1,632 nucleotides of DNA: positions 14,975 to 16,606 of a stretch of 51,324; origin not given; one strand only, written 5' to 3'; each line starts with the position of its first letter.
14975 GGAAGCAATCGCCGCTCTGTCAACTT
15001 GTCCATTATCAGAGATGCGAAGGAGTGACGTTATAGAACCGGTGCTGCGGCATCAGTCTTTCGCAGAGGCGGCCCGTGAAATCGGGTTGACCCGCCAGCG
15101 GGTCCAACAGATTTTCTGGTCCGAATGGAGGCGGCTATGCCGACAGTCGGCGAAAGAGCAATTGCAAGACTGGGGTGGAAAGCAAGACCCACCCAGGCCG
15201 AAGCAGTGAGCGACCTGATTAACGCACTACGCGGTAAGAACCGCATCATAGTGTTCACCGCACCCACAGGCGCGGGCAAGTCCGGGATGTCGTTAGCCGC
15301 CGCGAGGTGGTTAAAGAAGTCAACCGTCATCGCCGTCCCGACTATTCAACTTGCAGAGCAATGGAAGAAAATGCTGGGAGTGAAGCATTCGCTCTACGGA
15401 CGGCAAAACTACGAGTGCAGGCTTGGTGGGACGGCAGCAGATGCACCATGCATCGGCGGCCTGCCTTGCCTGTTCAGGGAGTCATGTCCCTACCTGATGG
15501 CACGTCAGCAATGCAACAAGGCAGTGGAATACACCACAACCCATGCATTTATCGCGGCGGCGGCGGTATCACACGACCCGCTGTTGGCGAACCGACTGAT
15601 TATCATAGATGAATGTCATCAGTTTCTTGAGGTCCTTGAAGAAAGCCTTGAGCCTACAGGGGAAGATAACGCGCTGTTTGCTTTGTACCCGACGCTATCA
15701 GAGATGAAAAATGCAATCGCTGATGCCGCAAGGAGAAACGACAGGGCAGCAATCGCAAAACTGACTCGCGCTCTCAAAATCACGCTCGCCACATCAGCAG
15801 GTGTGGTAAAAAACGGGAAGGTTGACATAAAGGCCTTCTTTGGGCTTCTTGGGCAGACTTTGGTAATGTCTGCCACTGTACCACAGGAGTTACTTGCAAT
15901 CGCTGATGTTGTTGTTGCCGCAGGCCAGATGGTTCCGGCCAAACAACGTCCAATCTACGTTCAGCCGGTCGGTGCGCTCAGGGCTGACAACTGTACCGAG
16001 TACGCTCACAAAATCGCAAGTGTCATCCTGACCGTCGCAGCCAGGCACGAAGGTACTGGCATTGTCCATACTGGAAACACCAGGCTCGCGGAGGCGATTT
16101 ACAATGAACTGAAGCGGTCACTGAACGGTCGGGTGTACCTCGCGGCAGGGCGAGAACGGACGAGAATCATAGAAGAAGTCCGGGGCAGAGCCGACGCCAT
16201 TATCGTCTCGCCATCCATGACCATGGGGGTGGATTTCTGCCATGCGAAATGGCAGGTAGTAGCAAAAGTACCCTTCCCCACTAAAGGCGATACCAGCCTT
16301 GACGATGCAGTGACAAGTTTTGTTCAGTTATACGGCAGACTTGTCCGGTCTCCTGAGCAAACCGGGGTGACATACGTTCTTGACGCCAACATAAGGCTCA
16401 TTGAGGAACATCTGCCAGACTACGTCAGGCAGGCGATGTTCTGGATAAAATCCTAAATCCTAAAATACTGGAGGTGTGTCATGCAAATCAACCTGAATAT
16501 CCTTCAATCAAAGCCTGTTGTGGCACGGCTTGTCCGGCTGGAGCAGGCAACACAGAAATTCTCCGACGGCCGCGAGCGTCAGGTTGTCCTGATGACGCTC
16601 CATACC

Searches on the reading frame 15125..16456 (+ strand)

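Call 8: search_protein_families(library=pfam, proteins=[window:15125-16456:+], max_evalue=0.01)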
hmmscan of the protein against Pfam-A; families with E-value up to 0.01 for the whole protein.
window:15125-16456:+ (443 aa): 4 families
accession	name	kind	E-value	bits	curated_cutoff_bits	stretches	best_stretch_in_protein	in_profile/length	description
PF04851.21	ResIII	-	1.2e-12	48.4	22.5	1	19-167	3-137/164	Type III restriction enzyme, res subunit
PF00270.35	DEAD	-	4e-11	43.4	26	1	22-173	2-136/167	DEAD/DEAH box helicase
PF13307.12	Helicase_C_2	-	6.9e-07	29.9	25.3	1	390-434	121-167/170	Helicase C-terminal domain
PF13401.12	AAA_22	-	0.00014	22.6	27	0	38-173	4-103/130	AAA domain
